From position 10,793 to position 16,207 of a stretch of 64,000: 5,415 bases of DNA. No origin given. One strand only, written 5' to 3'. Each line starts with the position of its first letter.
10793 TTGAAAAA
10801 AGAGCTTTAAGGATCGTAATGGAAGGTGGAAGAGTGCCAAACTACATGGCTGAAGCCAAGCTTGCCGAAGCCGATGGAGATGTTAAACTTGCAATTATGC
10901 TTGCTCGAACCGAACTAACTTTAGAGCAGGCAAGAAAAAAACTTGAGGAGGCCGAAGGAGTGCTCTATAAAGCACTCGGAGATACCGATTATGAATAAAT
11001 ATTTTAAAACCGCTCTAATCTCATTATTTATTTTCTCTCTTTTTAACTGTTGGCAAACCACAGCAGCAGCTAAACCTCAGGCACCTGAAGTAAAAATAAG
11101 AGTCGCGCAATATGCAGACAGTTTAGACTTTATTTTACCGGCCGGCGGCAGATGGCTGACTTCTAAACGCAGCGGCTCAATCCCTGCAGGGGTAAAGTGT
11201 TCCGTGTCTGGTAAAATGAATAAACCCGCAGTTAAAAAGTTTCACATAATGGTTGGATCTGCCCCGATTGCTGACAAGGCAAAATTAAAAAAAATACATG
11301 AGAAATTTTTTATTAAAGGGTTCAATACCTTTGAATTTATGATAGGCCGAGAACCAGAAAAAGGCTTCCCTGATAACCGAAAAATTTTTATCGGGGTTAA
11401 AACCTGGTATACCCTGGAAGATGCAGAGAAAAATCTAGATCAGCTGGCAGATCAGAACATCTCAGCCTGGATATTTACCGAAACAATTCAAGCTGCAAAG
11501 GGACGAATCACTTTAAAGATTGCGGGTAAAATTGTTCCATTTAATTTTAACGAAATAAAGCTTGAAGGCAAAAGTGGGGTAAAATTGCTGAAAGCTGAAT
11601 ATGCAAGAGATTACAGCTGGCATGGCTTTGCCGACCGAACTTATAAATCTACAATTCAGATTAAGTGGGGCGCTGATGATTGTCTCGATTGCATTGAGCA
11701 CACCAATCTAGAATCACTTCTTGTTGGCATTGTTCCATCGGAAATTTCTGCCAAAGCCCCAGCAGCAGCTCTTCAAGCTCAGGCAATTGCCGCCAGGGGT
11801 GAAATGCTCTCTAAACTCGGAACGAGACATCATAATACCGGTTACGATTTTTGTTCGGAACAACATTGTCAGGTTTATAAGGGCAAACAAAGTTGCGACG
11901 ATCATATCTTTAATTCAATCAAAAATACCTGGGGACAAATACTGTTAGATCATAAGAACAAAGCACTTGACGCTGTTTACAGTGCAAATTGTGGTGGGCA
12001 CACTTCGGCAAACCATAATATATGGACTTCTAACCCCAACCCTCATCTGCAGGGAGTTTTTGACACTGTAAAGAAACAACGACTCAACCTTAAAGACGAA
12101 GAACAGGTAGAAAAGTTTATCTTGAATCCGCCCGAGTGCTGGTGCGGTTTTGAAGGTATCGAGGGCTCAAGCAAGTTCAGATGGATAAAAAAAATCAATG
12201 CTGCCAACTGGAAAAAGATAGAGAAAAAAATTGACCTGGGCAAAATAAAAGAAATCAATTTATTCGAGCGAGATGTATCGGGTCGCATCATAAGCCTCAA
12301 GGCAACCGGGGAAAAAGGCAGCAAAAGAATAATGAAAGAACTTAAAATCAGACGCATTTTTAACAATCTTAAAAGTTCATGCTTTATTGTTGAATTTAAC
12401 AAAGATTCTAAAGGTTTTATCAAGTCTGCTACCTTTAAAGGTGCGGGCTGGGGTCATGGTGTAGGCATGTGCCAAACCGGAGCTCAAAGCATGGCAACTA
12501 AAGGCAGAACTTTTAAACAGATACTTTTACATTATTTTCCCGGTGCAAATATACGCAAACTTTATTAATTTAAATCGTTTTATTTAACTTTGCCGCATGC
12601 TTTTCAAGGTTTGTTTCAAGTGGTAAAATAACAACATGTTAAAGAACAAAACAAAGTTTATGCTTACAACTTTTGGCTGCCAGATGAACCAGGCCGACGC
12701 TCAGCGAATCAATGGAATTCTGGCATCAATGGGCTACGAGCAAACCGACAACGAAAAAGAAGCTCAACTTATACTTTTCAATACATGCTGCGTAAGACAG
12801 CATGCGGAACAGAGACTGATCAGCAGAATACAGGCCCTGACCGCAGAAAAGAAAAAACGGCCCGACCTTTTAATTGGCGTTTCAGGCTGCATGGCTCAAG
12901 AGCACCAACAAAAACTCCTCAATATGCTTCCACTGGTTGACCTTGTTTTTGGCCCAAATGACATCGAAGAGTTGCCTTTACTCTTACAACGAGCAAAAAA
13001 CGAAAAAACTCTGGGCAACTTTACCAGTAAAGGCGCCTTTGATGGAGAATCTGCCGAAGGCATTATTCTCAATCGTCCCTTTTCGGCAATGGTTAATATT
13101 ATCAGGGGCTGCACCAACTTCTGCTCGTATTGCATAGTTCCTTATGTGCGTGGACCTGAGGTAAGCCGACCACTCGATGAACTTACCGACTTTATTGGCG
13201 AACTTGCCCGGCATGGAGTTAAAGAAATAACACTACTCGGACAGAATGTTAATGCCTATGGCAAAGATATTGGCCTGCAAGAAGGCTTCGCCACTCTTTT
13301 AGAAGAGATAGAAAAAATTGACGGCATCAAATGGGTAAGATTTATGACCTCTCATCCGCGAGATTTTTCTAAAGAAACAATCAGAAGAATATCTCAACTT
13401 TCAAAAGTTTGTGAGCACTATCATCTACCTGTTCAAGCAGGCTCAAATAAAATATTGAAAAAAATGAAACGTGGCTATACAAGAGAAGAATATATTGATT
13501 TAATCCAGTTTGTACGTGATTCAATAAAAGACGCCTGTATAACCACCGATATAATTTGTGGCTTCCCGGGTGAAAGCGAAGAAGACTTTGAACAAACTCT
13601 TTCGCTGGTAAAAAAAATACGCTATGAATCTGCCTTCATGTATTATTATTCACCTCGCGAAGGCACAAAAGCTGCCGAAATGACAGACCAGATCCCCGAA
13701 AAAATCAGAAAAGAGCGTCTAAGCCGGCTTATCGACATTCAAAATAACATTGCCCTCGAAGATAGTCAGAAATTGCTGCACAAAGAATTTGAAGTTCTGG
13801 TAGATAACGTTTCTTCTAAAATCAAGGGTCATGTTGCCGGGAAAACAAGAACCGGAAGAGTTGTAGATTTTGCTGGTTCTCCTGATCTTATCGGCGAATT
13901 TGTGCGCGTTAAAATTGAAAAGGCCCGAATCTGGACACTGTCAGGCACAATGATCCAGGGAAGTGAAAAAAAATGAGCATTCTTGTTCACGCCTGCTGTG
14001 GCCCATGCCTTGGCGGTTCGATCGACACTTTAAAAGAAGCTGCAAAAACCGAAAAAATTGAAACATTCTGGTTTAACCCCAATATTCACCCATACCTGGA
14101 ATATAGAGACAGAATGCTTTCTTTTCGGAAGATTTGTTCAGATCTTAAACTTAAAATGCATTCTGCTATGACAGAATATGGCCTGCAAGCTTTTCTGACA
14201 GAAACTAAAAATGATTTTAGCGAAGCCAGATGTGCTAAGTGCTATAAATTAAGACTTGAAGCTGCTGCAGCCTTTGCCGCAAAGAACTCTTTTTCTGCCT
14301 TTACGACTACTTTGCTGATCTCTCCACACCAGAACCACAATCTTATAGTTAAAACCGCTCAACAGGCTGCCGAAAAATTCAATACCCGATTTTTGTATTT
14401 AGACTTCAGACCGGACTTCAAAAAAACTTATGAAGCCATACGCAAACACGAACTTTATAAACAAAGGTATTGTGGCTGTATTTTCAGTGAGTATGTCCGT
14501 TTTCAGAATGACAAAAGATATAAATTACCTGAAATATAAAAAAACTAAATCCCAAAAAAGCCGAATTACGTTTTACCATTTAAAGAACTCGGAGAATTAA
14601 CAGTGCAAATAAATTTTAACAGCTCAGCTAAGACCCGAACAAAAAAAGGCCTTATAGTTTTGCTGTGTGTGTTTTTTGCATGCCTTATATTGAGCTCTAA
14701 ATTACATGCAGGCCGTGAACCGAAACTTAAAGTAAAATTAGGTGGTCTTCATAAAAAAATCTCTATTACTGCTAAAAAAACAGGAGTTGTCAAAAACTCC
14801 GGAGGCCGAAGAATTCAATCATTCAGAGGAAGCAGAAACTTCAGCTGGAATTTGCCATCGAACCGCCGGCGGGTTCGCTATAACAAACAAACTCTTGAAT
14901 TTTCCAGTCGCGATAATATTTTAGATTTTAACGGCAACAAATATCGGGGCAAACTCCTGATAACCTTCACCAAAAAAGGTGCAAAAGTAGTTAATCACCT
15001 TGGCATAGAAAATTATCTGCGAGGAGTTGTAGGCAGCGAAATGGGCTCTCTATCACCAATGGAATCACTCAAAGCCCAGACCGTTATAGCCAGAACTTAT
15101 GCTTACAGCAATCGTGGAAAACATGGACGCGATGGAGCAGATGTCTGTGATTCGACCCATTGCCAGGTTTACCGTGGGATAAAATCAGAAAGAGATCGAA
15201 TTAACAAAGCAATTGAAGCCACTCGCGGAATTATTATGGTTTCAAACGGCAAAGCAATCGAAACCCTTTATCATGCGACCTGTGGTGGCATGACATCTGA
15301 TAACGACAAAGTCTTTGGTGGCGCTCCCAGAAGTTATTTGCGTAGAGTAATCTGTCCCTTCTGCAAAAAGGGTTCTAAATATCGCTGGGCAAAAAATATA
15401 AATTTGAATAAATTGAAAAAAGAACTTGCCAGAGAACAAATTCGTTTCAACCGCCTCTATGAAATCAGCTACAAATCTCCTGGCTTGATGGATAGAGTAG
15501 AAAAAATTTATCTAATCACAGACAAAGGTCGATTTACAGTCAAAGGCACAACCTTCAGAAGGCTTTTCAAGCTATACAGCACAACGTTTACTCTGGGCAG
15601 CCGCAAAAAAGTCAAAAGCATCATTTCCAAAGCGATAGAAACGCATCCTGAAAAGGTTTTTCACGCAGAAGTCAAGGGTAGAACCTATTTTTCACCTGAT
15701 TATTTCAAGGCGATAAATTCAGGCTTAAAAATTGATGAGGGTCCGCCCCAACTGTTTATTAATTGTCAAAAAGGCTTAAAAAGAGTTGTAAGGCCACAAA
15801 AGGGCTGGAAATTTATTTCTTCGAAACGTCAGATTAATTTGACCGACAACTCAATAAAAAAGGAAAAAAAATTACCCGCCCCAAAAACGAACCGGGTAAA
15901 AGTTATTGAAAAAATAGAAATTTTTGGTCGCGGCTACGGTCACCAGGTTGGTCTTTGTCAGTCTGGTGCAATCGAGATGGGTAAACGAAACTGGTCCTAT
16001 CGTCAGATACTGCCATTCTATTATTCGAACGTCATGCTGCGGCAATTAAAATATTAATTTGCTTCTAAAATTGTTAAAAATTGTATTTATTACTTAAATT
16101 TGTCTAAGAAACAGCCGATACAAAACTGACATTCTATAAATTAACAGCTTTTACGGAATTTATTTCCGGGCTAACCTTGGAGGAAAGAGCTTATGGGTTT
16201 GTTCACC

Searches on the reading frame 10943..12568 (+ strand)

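Call 13: search_protein_families(library=pfam, proteins=[window:10943-12568:+], max_evalue=0.00001)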
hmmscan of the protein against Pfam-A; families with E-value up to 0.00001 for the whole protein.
window:10943-12568:+ (541 aa): 1 family
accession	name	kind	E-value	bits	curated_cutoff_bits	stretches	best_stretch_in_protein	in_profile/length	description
PF08486.15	SpoIID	-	1.2e-17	64.8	23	1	248-334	5-95/97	Stage II sporulation protein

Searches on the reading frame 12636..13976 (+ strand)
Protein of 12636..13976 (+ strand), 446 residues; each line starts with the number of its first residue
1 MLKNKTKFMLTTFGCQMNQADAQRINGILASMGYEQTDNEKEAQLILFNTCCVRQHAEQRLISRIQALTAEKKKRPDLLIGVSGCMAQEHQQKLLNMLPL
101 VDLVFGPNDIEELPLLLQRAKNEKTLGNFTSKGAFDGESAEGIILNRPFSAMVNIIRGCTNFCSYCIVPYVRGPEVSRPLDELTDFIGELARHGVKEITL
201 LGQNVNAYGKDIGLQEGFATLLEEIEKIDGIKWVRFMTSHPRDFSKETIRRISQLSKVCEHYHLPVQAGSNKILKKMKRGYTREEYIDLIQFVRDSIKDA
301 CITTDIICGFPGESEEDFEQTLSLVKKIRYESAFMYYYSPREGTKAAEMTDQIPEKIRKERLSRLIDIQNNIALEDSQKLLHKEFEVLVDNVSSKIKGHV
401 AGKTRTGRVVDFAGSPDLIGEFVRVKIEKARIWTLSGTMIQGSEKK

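Call 6: search_protein_families(library=pfam, proteins=[window:12636-13976:+])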
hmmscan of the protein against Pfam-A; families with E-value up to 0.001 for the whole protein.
window:12636-13976:+ (446 aa): 3 families
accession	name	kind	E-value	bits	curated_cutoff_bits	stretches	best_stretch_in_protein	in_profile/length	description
PF00919.26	UPF0004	-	2.5e-30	104.8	27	1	7-106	1-98/98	Uncharacterized protein family UPF0004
PF04055.27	Radical_SAM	-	6.6e-30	104.9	29.5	1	153-324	1-165/166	Radical SAM superfamily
PF01938.26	TRAM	-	2.2e-10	40.7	21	1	383-439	6-60/61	TRAM domain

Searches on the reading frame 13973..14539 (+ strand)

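Call 6: search_protein_families(library=pfam, proteins=[window:13973-14539:+])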
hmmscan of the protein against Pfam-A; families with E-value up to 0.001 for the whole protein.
window:13973-14539:+ (188 aa): 1 family
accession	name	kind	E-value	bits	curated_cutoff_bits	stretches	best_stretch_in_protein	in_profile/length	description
PF02677.20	QueH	-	1.9e-51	175.1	23.5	1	3-173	1-173/175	Epoxyqueuosine reductase QueH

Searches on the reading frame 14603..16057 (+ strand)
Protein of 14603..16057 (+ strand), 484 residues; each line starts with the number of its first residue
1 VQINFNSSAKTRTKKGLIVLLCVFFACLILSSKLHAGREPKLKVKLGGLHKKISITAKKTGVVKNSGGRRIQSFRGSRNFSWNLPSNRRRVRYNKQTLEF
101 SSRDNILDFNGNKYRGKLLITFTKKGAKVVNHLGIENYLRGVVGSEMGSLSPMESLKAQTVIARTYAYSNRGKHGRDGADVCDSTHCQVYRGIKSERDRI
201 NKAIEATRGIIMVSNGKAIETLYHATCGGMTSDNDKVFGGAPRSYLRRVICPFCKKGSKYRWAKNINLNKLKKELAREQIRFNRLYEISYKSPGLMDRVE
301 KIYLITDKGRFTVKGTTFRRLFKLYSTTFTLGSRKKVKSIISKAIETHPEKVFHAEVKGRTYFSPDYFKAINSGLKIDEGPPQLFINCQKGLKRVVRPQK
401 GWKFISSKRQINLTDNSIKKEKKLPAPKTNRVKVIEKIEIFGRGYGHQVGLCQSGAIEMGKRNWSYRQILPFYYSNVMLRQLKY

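Call 6: search_protein_families(library=pfam, proteins=[window:14603-16057:+])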
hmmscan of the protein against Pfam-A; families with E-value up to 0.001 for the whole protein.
window:14603-16057:+ (484 aa): 1 family
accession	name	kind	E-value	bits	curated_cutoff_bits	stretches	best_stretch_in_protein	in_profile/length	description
PF08486.15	SpoIID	-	4.9e-28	98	23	1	124-212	2-95/97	Stage II sporulation protein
